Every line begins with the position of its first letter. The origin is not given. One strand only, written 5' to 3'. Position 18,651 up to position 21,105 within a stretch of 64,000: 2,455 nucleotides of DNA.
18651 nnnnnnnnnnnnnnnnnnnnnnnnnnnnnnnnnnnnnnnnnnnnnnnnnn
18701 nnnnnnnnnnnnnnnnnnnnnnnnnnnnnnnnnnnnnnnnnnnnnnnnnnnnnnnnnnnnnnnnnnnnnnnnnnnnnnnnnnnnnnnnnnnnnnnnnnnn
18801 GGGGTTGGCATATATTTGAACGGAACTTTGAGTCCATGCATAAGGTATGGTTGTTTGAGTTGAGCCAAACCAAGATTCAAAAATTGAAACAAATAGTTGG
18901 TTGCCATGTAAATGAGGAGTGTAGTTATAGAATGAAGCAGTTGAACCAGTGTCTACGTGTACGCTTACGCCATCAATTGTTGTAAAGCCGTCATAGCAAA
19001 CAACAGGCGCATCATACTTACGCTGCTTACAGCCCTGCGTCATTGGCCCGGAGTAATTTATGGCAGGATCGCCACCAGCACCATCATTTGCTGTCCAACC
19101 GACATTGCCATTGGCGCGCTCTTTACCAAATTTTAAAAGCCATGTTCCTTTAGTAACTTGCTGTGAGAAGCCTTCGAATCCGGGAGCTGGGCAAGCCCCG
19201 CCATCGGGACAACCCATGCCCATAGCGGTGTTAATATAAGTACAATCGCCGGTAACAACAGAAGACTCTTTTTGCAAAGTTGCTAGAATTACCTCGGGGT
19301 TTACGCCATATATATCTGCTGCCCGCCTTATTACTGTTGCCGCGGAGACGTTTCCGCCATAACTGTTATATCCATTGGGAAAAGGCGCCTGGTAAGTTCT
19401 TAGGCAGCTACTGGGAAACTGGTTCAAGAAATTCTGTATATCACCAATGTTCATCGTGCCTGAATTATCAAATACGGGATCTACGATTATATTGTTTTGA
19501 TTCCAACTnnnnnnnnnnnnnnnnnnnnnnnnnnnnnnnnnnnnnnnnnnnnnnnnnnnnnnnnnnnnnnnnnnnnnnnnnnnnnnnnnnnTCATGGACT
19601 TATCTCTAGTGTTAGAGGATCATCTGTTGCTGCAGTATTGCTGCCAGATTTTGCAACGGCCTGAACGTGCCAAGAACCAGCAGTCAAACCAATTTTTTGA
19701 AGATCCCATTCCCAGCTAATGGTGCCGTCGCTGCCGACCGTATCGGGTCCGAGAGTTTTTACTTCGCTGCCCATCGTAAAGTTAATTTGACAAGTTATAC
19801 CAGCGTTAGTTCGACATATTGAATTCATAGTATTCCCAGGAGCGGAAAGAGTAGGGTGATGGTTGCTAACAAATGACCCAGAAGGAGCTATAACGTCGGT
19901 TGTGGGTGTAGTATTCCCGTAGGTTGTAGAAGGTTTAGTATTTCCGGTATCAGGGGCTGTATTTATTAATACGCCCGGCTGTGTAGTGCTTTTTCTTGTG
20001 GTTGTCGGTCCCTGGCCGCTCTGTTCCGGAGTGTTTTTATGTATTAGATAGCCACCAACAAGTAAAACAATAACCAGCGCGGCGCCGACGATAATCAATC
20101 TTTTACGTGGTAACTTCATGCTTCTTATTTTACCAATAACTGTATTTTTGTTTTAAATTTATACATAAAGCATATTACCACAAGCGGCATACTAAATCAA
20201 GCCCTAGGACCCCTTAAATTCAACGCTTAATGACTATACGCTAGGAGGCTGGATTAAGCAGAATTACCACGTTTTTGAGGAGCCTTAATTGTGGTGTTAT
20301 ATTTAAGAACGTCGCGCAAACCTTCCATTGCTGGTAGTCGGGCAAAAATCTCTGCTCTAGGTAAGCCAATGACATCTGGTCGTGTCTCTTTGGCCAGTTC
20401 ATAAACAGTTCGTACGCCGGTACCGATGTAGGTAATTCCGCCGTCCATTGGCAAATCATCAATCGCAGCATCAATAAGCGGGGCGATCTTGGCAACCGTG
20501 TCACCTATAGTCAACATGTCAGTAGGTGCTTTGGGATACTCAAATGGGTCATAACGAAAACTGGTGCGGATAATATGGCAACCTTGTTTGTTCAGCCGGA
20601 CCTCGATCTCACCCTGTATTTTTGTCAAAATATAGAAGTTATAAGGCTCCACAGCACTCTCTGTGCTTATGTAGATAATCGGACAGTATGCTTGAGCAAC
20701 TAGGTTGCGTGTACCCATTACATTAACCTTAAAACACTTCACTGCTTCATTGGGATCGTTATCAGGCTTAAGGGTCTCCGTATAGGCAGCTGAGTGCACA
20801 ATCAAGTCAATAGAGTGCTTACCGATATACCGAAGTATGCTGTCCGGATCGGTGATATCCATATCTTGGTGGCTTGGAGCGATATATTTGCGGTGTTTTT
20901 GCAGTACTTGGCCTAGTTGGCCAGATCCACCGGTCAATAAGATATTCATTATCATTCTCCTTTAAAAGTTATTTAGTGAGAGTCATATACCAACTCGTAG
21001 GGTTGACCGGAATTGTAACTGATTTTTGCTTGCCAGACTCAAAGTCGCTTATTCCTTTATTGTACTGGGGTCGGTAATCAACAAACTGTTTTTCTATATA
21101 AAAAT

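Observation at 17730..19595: Secreted enzyme-like protein ending in two tandem bulb-type (MMBL) lectin domains, inside a D-rhamnan-type glycan locus: LlpA-like logic in a CPR-like genome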

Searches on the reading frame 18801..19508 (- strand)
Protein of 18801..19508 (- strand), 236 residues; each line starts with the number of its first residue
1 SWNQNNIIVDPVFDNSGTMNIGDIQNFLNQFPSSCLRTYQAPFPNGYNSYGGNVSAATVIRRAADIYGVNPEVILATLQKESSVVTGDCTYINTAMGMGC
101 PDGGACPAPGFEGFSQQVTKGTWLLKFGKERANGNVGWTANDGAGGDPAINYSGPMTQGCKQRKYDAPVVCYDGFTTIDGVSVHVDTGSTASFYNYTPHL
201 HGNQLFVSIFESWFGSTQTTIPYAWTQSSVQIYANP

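Call 14: search_solved_structures(query=A1, max_evalue=10, show_alignments=0)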
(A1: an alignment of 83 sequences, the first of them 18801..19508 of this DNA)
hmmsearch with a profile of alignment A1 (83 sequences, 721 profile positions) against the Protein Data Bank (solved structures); distinct sequences matched with E-value up to 10: 39.
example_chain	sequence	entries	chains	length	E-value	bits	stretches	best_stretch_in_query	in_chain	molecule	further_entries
9pxi_F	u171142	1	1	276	2.1e-31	112.5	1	409-651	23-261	Pyocin L1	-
4le7_A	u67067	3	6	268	3e-31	112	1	410-652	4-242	Pyocin L1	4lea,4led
9pxj_F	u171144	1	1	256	1.3e-28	103.2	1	410-626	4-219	Pyocin L2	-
3m7h_A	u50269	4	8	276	3.1e-28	102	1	408-634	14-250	Putidacin L1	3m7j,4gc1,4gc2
4oit_A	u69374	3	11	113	2.4e-26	95.7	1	528-632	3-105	LysM domain protein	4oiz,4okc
1xd5_A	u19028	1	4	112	2.2e-24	89.3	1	538-636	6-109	antifungal protein GAFP-1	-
1xd6_A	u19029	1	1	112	5e-24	88.1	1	545-636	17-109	gastrodianin-4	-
1dlp_A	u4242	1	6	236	1.1e-23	87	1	431-633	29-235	LECTIN SCAFET PRECURSOR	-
1bwu_Q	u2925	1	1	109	5.3e-23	84.7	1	530-636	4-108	PROTEIN (AGGLUTININ)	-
1bwu_D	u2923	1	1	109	5.6e-23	84.6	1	531-635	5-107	PROTEIN (AGGLUTININ)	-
1kj1_D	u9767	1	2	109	1.2e-22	83.6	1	534-636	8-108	lectin II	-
1kj1_A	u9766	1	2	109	5.2e-22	81.4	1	530-636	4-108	lectin I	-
1npl_A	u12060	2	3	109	3.3e-21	78.8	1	533-636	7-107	PROTEIN (AGGLUTININ) | Agglutinin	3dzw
1bwu_P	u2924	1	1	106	3.4e-21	78.7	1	530-633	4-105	PROTEIN (AGGLUTININ)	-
1bwu_A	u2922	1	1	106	5e-21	78.2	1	532-633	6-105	PROTEIN (AGGLUTININ)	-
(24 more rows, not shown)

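Call 22: predict_structure(alignment_id=A1)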
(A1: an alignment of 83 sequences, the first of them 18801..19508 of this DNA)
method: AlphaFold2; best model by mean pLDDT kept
length: 236 residues; sequences in the alignment: 83
mean_pLDDT: 91.5   pTM: 0.88
mean pLDDT of the five models: 91.5, 90.9, 90.3, 89.4, 85.9
residues with pLDDT >= 90: 185; 70-90: 30; 50-70: 21; < 50: 0
segments of 3 or more residues with pLDDT < 50: none
pLDDT, mean of each block of 10 residues (from residue 1): 94 97 98 96 93 98 97 98 93 90 79 94 96 92 71 97 95 98 98 97 98 93 59 62
secondary structure, 60 per line:
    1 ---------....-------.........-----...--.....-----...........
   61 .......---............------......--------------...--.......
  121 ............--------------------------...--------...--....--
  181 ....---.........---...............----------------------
elements in order: H10-13 H21-29 E40-44 E50-55 H56-67 H71-82 H89-94 H114-132 E159-161 E170-172 E175-178 E181-184 H188-196 H200-214

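Call 42: search_protein_families(library=phrogs, proteins=[window:18801-19508:-], max_evalue=0.1)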
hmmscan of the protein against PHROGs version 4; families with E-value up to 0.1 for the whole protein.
window:18801-19508:- (236 aa): 1 family
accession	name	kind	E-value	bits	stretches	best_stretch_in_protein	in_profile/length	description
phrog_5577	-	tail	0.066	13.6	1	121-190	178-246/295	minor tail protein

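Call 43: search_protein_families(library=pfam, proteins=[window:18801-19508:-], max_evalue=10)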
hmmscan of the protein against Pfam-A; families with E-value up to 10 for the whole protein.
window:18801-19508:- (236 aa): 0 families

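Call 45: find_homologous_proteins(query=window:18801-19508:-, max_evalue=0.001)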
Query window:18801-19508:- (236 aa): 37 proteins with E <= 0.001 among 166 candidates.
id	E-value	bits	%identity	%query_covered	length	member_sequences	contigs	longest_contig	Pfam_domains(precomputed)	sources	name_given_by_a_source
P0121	2.0e-70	255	56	93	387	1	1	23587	PF18885.7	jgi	-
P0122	2.4e-69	252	56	92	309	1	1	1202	-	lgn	-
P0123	1.5e-68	249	56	93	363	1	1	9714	PF18885.7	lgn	-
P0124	2.7e-67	245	51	97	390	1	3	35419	PF18885.7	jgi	-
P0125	5.6e-67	244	54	93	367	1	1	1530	-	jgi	jgi:hypothetical protein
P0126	5.3e-65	238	49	97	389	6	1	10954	PF18885.7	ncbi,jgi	jgi:hypothetical protein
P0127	1.1e-64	236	53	92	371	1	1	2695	PF16158.12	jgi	-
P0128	1.2e-64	236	55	92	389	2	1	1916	-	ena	-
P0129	4.1e-62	228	49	93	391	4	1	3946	PF18885.7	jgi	jgi:hypothetical protein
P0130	1.5e-61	226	55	91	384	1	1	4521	PF18885.7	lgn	-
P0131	4.4e-60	221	54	91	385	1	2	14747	PF18885.7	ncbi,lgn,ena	-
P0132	1.2e-59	220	52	89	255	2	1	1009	-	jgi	jgi:hypothetical protein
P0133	6.8e-58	214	50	97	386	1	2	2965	PF18885.7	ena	-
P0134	7.2e-56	208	49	95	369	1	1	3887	-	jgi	jgi:hypothetical protein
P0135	9.2e-55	204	49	92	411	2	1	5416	-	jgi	jgi:hypothetical protein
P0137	3.9e-54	202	48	94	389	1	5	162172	PF18885.7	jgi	jgi:hypothetical protein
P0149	7.3e-40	155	45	92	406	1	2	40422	PF18885.7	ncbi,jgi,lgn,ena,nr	ncbi:MAG TPA: hypothetical protein VMT30_08780 [Candidatus Saccharimonadia bacterium]|nr:hypothetica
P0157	5.1e-11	61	31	89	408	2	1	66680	-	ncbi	-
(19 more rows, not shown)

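Call 52: search_protein_families(library=pfam, proteins=[P0121, P0124, P0137, P0149, P0157], max_evalue=0.01)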
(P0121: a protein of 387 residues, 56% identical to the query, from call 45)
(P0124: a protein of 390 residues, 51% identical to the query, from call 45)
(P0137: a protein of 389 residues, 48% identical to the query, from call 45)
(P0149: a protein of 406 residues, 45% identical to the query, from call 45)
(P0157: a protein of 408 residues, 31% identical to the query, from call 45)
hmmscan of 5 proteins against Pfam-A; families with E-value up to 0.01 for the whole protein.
P0121 (387 aa): 1 family
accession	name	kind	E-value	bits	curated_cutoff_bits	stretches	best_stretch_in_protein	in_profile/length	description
PF18885.6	DUF5648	-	1.3e-35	123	25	1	254-386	2-133/134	Domain of unknown function (DUF5648)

P0124 (390 aa): 1 family
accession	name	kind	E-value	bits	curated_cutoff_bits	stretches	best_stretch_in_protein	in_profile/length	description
PF18885.6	DUF5648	-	6.2e-35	120.8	25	1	257-389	2-133/134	Domain of unknown function (DUF5648)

P0137 (389 aa): 1 family
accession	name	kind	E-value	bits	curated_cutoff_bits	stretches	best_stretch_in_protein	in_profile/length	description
PF18885.6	DUF5648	-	7.4e-39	133.5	25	1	253-387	1-133/134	Domain of unknown function (DUF5648)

P0149 (406 aa): 1 family
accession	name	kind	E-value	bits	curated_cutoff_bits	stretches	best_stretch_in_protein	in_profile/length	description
PF18885.6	DUF5648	-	5.2e-36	124.3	25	1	268-403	1-133/134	Domain of unknown function (DUF5648)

P0157 (408 aa): 1 family
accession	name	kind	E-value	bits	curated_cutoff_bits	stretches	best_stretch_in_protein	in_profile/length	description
PF24568.1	CC_PcsB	-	7.5e-05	23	27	1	109-166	13-71/75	Peptidoglycan hydrolase PcsB, coiled-coil domain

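Call 66: search_protein_representatives(protein=window:18801-19508:-)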
Query: 236 residues. Proteins with E-value up to 0.001 (for the whole library): 2804; up to 1e-10: 862; up to 1e-30: 231. The best 150 are listed.
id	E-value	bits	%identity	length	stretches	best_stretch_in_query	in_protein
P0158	1.2e-98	346.0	69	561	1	2-218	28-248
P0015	3.5e-85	301.9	62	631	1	2-230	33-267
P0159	8.7e-79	281.0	60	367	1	2-222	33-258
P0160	6.0e-78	278.2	61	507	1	2-218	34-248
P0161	6.0e-77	275.0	61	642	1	2-217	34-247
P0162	3.0e-71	256.3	57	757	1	2-221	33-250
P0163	1.2e-70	254.3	57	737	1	2-220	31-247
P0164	1.7e-70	253.8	56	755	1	1-224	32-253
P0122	7.6e-70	251.7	58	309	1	2-227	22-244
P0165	4.4e-69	249.2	55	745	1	2-220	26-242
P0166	2.2e-68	246.9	55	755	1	2-223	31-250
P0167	9.0e-68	244.9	57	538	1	1-217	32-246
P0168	2.1e-67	243.7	53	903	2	4-221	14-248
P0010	1.4e-66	241.0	57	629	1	1-230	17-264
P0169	7.8e-66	238.6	54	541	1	2-220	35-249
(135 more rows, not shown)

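Call 78: fold_search(model_id=the predicted structure, library=pdb)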
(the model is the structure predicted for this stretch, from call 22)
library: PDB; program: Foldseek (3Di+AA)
matches with E <= 10: 94; with E <= 0.001: 0
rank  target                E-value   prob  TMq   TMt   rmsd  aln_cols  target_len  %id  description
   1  4c5f_A                1.4e-01  0.60  0.24  0.18  16.0       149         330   17  Structure of Lytic Transglycosylase MltC from Escherichia coli at 2.3 A resolution. (released 2014-07-23)
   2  4pi7_A                2.0e-01  0.75  0.38  0.40   7.1       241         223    8  Crystal structure of S. Aureus Autolysin E in complex with disaccharide NAM-NAG (released 2015-10-14)
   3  7pj4                  2.2e-01  0.84  0.30  0.26   7.2       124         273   12  Crystal structure of catalytic domain in closed conformation of LytB (E585Q)from Streptococcus pneumoniae (released 2022-09-07)
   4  8dh3_E                2.9e-01  0.04  0.14  0.06  18.0       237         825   11  T7 RNA polymerase elongation complex with unnatural base dPa (released 2023-02-01)
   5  7pj3                  4.3e-01  0.82  0.33  0.29   4.2       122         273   16  Crystal structure of catalytic domain in open conformation of LytB from Streptococcus pneumoniae (released 2022-09-07)
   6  8dh0_N                4.3e-01  0.04  0.14  0.06  18.4       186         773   13  T7 RNA polymerase elongation complex with unnatural base dDs (released 2023-02-01)
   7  8yxk_A                4.6e-01  0.47  0.25  0.36   7.6       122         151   15  X-ray structure of Clostridioides difficile endolysin Ecd09610 glucosaminidase domain. (released 2024-05-15)
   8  8dh4_E                4.6e-01  0.03  0.14  0.05  18.0       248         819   12  T7 RNA polymerase elongation complex with unnatural base dPa-DsTP pair (released 2023-02-01)
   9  4pia                  5.1e-01  0.54  0.31  0.32   5.3       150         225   11  Crystal structure of S. Aureus Autolysin E (released 2015-10-14)
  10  6fxo                  5.5e-01  0.75  0.33  0.34   3.8       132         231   13  Crystal structure of Major Bifunctional Autolysin (released 2019-03-20)
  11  4q2w                  7.3e-01  0.75  0.31  0.28   4.4       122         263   13  Crystal Structure of pneumococcal peptidoglycan hydrolase LytB (released 2014-07-16)
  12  8yxn_B                7.3e-01  0.38  0.42  0.39   8.1       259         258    8  X-ray structure of Clostridium perfringens autolysin catalytic domain in the P1 form (released 2024-05-15)
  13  4pi9                  7.7e-01  0.38  0.32  0.33   5.9       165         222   11  Crystal structure of S. Aureus Autolysin E in complex with muropeptide NAM-L-ALA-D-iGLU (released 2015-10-14)
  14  3e3j_B                7.7e-01  0.02  0.14  0.06  18.1       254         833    9  Crystal Structure of an Intermediate Complex of T7 RNAP and 8nt of RNA (released 2008-11-04)
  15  4pi8_A                8.2e-01  0.51  0.41  0.44   6.7       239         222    7  Crystal structure of catalytic mutant E138A of S. Aureus Autolysin E in complex with disaccharide NAG-NAM (released 2015-10-14)
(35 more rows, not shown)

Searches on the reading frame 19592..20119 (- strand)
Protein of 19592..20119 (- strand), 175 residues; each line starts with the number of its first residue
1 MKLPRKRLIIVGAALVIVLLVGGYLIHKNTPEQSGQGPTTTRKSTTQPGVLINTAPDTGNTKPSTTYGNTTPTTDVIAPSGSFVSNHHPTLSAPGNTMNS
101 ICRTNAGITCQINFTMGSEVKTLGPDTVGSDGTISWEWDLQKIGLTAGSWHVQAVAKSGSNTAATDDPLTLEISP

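Call 3: search_protein_families(library=pfam, proteins=[window:19592-20119:-], max_evalue=0.1)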
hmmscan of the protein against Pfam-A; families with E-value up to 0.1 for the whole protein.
window:19592-20119:- (175 aa): 0 families

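Call 4: search_protein_families(library=ncbifam, proteins=[window:19592-20119:-], max_evalue=0.1)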
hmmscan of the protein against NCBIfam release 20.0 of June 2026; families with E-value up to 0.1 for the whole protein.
window:19592-20119:- (175 aa): 0 families

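Call 42: search_protein_families(library=phrogs, proteins=[window:19592-20119:-], max_evalue=0.1)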
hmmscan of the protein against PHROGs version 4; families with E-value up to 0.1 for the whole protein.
window:19592-20119:- (175 aa): 0 families

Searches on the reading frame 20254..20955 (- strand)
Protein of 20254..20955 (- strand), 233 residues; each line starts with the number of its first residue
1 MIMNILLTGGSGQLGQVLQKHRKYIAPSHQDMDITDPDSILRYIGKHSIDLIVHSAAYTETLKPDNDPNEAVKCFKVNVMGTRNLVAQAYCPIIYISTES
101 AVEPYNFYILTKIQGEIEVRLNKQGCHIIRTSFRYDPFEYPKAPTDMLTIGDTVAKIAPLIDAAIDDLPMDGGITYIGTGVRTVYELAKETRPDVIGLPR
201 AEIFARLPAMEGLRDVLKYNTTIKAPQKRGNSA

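Call 3: search_protein_families(library=pfam, proteins=[window:20254-20955:-], max_evalue=0.1)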
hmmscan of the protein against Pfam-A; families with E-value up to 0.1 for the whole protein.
window:20254-20955:- (233 aa): 7 families
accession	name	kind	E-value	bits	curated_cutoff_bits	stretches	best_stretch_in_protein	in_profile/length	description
PF04321.23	RmlD_sub_bind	-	1.1e-20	74.3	27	1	3-136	1-153/287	RmlD substrate binding domain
PF02719.21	Polysacc_synt_2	-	1.3e-09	38.1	20.2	1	33-119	62-149/293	Polysaccharide biosynthesis protein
PF01370.27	Epimerase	-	1.3e-07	31.8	20.9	1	5-100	1-117/240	NAD dependent epimerase/dehydratase family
PF01073.25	3Beta_HSD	-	0.00018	21.1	22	1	28-104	48-122/280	3-beta hydroxysteroid dehydrogenase/isomerase family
PF07993.18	NAD_binding_4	-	0.0005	19.7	20.1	1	47-112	87-151/258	Male sterility protein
PF16363.11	GDP_Man_Dehyd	-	0.0042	17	27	1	30-87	57-111/332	GDP-mannose 4,6 dehydratase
PF02310.24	B12-binding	-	0.046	14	32.1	0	31-62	35-65/121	B12 binding domain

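Call 56: search_protein_families(library=ncbifam, proteins=[window:20254-20955:-], max_evalue=0.00001)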
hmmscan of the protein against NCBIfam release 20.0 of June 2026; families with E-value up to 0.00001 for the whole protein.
window:20254-20955:- (233 aa): 2 families
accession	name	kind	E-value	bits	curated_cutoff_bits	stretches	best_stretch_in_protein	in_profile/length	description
TIGR01214.1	rmlD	equivalog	3.5e-18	65.7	224.05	1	5-136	2-152/285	dTDP-4-dehydrorhamnose reductase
TIGR03589.1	PseB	equivalog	8.7e-07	28.2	407.75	1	47-115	73-142/324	UDP-N-acetylglucosamine 4,6-dehydratase (inverting)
